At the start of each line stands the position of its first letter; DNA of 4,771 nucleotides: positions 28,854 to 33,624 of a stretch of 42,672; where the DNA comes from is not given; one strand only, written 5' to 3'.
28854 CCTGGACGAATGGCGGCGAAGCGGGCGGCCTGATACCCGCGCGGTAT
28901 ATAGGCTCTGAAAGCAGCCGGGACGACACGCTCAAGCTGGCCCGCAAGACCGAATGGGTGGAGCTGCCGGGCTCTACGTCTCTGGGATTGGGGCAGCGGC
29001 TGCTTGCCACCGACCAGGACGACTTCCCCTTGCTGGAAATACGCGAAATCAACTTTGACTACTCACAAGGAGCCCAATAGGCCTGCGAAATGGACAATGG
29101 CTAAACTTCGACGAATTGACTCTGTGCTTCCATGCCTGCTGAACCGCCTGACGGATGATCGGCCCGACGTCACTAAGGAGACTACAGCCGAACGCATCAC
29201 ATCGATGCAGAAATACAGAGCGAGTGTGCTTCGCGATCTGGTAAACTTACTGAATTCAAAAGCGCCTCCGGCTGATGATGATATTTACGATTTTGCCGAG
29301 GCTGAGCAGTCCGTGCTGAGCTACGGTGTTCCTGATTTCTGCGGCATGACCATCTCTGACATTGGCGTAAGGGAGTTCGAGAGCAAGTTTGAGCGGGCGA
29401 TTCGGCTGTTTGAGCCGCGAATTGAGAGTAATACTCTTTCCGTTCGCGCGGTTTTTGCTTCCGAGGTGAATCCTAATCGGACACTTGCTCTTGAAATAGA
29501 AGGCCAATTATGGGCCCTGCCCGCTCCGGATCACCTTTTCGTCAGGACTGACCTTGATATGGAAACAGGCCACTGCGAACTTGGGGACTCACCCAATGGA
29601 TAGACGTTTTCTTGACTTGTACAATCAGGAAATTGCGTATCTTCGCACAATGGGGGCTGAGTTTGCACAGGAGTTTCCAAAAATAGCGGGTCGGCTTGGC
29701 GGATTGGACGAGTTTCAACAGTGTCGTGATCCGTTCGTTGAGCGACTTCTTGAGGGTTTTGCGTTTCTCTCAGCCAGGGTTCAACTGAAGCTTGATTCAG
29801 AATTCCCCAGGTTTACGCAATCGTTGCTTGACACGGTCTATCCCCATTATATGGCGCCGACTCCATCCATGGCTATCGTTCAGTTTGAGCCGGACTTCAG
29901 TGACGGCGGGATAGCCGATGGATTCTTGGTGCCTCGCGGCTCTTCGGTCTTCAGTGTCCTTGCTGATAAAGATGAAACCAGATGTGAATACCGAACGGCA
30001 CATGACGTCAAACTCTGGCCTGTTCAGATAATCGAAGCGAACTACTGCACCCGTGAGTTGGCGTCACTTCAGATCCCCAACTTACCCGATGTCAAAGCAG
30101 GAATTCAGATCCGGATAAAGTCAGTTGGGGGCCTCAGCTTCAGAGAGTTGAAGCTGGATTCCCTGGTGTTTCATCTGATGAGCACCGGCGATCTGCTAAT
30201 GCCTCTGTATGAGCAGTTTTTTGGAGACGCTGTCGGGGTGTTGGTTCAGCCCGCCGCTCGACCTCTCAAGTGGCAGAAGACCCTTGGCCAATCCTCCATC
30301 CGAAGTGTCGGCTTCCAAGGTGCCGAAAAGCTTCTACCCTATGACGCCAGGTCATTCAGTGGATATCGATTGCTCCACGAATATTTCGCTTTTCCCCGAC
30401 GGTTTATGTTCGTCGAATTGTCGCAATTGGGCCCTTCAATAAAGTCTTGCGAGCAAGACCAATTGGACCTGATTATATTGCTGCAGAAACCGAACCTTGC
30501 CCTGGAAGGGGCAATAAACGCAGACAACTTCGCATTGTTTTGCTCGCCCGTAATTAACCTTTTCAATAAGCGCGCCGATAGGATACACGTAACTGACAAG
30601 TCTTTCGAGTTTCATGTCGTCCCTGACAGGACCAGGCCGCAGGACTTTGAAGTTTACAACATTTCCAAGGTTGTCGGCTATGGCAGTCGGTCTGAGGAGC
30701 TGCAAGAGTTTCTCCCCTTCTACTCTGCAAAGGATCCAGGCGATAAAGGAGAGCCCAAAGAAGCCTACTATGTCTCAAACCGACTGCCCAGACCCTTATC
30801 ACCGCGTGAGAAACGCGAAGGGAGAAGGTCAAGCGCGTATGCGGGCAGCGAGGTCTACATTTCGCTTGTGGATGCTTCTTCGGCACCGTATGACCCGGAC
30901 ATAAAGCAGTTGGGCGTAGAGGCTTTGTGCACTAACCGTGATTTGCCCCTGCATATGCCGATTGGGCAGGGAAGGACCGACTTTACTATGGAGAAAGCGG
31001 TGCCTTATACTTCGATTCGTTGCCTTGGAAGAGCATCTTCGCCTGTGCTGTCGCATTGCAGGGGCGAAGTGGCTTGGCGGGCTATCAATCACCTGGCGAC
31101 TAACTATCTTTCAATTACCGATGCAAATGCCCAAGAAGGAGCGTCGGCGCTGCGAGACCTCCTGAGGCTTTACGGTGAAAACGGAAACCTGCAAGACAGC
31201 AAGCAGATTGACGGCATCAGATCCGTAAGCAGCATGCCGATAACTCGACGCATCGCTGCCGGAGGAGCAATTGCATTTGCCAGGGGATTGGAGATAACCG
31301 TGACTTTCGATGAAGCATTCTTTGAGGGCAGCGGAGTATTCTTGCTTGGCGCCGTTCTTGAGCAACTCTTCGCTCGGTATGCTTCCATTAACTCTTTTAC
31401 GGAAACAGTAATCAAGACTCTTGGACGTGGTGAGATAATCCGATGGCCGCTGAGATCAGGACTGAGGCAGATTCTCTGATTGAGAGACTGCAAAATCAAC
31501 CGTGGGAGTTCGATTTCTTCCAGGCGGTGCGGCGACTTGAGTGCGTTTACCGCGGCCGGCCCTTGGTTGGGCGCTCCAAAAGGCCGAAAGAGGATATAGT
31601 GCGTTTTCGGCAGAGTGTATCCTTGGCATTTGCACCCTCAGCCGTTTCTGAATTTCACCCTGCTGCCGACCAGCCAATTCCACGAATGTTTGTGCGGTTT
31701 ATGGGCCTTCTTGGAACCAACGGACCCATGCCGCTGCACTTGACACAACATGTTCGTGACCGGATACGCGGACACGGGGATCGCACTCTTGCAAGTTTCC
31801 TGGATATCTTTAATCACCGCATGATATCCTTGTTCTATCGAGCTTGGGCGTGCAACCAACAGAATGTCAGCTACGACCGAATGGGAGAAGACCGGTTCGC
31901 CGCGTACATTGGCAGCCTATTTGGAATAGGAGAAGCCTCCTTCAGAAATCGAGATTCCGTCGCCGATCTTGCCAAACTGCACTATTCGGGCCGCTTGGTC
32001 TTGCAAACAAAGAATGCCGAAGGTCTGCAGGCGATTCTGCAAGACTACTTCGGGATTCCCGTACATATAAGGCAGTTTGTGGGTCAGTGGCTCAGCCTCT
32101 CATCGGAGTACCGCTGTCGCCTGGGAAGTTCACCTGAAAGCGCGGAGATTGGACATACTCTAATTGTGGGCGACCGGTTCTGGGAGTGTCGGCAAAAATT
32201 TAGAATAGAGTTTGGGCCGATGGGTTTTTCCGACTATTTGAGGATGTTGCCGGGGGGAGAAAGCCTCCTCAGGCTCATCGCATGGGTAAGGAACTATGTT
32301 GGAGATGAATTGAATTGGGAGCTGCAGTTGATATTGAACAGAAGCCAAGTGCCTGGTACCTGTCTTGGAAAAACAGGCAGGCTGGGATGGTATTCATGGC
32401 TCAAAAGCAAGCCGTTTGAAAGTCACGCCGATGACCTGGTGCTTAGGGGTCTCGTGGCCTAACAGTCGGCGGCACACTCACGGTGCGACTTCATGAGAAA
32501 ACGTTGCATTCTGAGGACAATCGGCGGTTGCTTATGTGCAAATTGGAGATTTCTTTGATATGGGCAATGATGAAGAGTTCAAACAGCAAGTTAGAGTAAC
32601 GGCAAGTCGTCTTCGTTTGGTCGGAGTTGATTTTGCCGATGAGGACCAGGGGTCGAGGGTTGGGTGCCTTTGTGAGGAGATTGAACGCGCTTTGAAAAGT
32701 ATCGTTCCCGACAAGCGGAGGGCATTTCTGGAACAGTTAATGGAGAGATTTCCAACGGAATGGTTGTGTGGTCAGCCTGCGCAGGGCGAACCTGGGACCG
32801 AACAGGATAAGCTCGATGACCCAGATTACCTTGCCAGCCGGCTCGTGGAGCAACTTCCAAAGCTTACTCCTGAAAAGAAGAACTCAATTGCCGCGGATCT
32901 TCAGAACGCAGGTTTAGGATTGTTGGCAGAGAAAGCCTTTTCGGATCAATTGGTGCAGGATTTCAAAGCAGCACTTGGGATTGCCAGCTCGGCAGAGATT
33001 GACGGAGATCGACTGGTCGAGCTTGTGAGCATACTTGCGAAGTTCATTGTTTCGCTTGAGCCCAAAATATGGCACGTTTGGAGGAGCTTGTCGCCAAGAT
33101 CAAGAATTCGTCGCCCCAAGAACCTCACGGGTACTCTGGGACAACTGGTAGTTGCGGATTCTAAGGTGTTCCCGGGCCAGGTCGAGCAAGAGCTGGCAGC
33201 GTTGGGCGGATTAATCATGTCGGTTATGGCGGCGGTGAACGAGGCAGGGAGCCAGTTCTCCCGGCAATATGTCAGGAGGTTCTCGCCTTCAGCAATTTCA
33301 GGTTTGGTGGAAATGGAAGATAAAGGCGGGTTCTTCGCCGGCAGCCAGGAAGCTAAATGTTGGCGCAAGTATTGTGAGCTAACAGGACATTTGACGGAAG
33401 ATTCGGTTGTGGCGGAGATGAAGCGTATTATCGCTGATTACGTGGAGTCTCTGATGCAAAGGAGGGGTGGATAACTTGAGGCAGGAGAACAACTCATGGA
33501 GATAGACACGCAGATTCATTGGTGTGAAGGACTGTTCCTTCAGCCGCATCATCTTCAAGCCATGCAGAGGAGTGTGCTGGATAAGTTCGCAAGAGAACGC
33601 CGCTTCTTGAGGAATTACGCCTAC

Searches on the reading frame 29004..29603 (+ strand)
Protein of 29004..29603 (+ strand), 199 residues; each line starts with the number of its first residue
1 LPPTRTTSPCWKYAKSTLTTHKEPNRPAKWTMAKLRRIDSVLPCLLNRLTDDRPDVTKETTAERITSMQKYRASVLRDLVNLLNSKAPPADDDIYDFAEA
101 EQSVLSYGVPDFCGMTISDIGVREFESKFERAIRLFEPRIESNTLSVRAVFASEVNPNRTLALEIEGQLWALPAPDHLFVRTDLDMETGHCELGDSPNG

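Call 6: search_protein_families(library=pfam, proteins=[window:29004-29603:+], max_evalue=0.01)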
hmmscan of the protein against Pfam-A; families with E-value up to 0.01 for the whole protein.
window:29004-29603:+ (199 aa): 2 families
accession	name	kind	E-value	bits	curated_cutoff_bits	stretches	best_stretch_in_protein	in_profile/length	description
PF04965.19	GPW_gp25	-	3.5e-15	56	27.2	1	70-172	2-94/96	Baseplate wedge protein gp25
PF13513.12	HEAT_EZ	-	0.0022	19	27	0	38-62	26-49/55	HEAT-like repeat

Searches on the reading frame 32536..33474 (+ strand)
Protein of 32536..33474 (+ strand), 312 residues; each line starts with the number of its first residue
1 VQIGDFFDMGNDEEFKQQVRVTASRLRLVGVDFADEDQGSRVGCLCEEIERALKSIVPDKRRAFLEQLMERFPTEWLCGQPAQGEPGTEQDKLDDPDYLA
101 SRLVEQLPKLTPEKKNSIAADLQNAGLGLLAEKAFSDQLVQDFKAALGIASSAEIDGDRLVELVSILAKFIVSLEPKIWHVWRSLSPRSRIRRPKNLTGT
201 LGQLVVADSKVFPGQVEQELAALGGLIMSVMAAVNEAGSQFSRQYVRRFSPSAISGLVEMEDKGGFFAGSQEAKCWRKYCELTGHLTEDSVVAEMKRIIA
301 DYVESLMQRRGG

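Call 6: search_protein_families(library=pfam, proteins=[window:32536-33474:+], max_evalue=0.01)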
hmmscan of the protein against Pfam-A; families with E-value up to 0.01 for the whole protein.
window:32536-33474:+ (312 aa): 1 family
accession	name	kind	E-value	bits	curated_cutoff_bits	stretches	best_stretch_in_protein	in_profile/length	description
PF20232.3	T6SS_FHA_C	-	0.00078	19.7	23.7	1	233-290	103-161/180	C-terminal domain of Type VI secretion system FHA protein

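Call 7: search_protein_families(library=pfam, proteins=[window:32536-33474:+], max_evalue=10)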
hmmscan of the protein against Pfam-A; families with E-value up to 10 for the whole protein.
window:32536-33474:+ (312 aa): 1 family
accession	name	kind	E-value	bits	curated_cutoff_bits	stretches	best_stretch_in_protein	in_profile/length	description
PF20232.3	T6SS_FHA_C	-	0.00078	19.7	23.7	1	233-290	103-161/180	C-terminal domain of Type VI secretion system FHA protein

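Call 8: search_protein_families(library=ncbifam, proteins=[window:32536-33474:+], max_evalue=0.1)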
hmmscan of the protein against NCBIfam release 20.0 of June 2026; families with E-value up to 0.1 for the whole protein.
window:32536-33474:+ (312 aa): 0 families

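Call 54: search_protein_families(library=pfam, alignment_id=A5, max_evalue=1)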
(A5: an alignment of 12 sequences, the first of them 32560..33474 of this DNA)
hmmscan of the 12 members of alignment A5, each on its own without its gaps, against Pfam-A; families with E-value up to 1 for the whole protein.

A. member 1, window:32560-33474:+ (304 aa): 1 family
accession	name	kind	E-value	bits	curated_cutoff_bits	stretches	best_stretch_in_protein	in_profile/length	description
PF20232.3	T6SS_FHA_C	-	0.00074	19.8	23.7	1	225-282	103-161/180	C-terminal domain of Type VI secretion system FHA protein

B. families by the number of members that match (of 12 scanned): 9 families
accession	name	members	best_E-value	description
PF20232.3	T6SS_FHA_C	7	0.00074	C-terminal domain of Type VI secretion system FHA protein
PF03981.17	Ubiq_cyt_C_chap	2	0.013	Ubiquinol-cytochrome C chaperone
PF17944.6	Arg_decarbox_C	2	0.051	Arginine decarboxylase C-terminal helical extension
PF18311.7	Rrp40_N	1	0.042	Exosome complex exonuclease Rrp40 N-terminal domain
PF11408.13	Helicase_Sgs1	1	0.044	Sgs1 RecQ helicase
PF10910.14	Phage_gene29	1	0.15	Phage gene 29 protein family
PF22564.2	HAAS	1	0.27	HAAS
PF04965.19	GPW_gp25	1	0.3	Baseplate wedge protein gp25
PF18844.6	baeRF_family2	1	0.88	Bacterial archaeo-eukaryotic release factor family 2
